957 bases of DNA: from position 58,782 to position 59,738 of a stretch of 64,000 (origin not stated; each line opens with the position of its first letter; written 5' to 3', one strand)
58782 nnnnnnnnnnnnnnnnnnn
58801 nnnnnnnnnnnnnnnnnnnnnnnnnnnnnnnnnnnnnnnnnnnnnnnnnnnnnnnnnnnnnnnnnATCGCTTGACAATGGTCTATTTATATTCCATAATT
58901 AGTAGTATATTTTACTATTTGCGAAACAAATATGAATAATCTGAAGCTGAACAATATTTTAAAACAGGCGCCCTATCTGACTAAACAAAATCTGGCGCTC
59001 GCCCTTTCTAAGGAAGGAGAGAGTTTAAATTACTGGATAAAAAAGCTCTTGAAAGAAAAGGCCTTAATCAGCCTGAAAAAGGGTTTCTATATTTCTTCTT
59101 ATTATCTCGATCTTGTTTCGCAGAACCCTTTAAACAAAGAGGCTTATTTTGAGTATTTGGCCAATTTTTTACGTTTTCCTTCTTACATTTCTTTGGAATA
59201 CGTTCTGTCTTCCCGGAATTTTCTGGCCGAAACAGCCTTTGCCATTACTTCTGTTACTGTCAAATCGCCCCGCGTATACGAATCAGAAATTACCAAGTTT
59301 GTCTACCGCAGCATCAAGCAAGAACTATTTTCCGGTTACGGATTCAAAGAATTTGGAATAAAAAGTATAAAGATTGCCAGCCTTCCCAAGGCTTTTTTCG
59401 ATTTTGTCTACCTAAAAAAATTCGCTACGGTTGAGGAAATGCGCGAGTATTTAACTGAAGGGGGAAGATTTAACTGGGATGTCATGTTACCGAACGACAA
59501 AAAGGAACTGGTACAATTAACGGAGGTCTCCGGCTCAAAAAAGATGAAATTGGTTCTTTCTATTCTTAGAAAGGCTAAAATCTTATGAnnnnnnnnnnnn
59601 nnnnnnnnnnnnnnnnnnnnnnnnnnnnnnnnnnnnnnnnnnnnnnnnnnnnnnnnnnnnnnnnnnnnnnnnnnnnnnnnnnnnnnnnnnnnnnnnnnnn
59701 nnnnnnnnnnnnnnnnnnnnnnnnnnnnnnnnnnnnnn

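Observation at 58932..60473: AbiEi/AbiEii toxin-antitoxin pair inserted inside the cohesin-dockerin set, leaving a dockerin 3' remnant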

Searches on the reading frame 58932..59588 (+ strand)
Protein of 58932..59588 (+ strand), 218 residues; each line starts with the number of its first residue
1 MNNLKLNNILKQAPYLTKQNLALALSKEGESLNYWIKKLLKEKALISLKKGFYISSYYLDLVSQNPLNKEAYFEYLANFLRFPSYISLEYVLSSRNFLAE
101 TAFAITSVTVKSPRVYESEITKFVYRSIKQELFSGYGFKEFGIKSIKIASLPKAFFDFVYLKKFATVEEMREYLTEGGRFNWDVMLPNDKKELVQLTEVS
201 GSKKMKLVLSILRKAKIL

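Call 3: search_protein_families(library=pfam, proteins=[window:58932-59588:+], max_evalue=0.01)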
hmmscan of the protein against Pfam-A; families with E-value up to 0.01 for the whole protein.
window:58932-59588:+ (218 aa): 0 families

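Call 4: search_protein_families(library=padloc, proteins=[window:58932-59588:+], max_evalue=0.01)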
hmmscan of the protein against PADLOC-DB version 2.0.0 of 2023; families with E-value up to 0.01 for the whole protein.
window:58932-59588:+ (218 aa): 9 families
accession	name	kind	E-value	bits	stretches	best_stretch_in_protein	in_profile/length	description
PDLC02241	AbiEi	-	1.6e-33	114.2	1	1-214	1-196/199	AbiEi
PDLC02230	AbiEi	-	1.3e-29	101.3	1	19-214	6-191/192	AbiEi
PDLC02272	AbiEi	-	3.3e-22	77.3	1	33-211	30-193/200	AbiEi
PDLC02240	AbiEi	-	2e-14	51.6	1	16-215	18-213/216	AbiEi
PDLC02255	AbiEi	-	1.4e-12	45.6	1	28-171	29-157/186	AbiEi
PDLC02274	AbiEi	-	2.6e-10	38.3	1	16-213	18-211/217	AbiEi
PDLC02267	AbiEi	-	2.3e-07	28.5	1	12-165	17-158/252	AbiEi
PDLC02232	AbiEi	-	4.6e-05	21.4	1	14-100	18-100/177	AbiEi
PDLC02273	AbiEi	-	0.0026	15.8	1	17-174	18-174/205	AbiEi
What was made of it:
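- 58932..59588 (+): AbiEi antitoxin / autorepressor (218 aa). PADLOC AbiEi 1.6e-33, full length (call 4).
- Checked: AbiEi: PADLOC AbiEi E=1.6e-33, residues 1-214 on profile positions 1-196 of 199 (call 4).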

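Call 43: search_protein_families(library=pfam, proteins=[window:58932-59588:+], max_evalue=10)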
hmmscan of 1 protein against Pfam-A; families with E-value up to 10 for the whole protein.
window:58932-59588:+ (218 aa): 0 families
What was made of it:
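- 58932..59588 (+): No Pfam hit (calls 3, 43).
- On AbiE type IV TA / Abi system: No Pfam hit at E<=10 (call 43).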

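Call 65: search_solved_structures(query=window:58932-59588:+, max_evalue=1)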
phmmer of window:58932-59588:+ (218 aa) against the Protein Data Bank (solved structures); distinct sequences matched with E-value up to 1: 3.
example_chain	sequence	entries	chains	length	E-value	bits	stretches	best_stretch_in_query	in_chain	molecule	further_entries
2n35_A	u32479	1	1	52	0.02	18.2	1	32-64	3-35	Albumin binding protein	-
1wam_A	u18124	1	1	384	0.46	13.8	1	108-148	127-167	UDP-GALACTOPYRANOSE MUTASE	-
2bi7_A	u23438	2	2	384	0.47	13.8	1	108-148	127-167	UDP-GALACTOPYRANOSE MUTASE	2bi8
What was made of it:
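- On AbiE type IV TA / Abi system: No PDB relative by sequence (call 65).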

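Call 67: search_protein_families(library=ncbifam, proteins=[window:58932-59588:+], max_evalue=0.01)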
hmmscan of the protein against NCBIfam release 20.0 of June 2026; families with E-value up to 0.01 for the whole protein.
window:58932-59588:+ (218 aa): 1 family
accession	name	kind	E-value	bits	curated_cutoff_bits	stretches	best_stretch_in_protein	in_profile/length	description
NF047376.1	TAA_AbiEi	equivalog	0.00018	21.3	150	1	15-110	20-112/172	type IV toxin-antitoxin system AbiEi family antitoxin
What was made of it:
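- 58932..59588 (+): NCBIfam TAA_AbiEi sub-threshold (call 67).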
